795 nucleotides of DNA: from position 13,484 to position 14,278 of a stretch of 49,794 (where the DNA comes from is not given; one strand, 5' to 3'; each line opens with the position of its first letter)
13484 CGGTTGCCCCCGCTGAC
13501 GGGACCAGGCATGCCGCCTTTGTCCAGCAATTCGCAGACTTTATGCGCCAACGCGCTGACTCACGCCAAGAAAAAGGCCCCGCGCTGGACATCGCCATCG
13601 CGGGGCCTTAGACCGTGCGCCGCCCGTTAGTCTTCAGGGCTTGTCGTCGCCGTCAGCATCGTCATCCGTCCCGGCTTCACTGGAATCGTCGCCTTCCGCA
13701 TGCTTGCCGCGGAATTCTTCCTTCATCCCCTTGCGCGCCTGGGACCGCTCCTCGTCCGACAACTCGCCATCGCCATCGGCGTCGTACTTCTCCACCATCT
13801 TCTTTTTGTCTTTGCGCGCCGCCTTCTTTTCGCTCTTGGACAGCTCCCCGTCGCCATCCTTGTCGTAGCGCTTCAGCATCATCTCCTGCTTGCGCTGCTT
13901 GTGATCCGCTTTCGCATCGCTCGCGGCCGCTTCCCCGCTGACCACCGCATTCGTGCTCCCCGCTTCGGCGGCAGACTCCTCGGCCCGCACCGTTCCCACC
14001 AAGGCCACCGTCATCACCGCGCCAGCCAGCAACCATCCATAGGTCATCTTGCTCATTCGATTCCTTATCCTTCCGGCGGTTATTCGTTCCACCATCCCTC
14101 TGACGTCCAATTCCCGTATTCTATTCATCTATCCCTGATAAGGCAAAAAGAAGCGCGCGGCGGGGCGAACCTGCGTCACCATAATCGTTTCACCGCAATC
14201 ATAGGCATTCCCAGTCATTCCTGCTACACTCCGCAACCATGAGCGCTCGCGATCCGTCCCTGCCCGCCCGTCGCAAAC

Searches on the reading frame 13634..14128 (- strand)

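Call 15: search_protein_families(library=pfam, proteins=[window:13634-14128:-], max_evalue=0.001)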
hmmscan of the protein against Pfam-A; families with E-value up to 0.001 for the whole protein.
window:13634-14128:- (164 aa): 3 families
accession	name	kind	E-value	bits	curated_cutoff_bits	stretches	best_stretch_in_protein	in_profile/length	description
PF13405.12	EF-hand_6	-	3.4e-05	23.7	25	0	85-100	6-21/30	EF-hand domain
PF00036.39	EF-hand_1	-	4.6e-05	23.1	25.4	0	83-100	4-21/29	EF hand domain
PF13499.12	EF-hand_7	-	0.00035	21.3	30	0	83-124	6-58/67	EF-hand domain pair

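Call 17: search_protein_families(library=ncbifam, proteins=[window:13634-14128:-], max_evalue=0.001)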
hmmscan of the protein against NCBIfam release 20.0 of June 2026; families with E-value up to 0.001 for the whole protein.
window:13634-14128:- (164 aa): 1 family
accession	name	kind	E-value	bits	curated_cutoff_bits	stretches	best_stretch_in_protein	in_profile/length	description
NF041410.1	XopAW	subfamily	4.2e-07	30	120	1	67-161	14-117/235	XopAW family type III secretion system calcium-binding effector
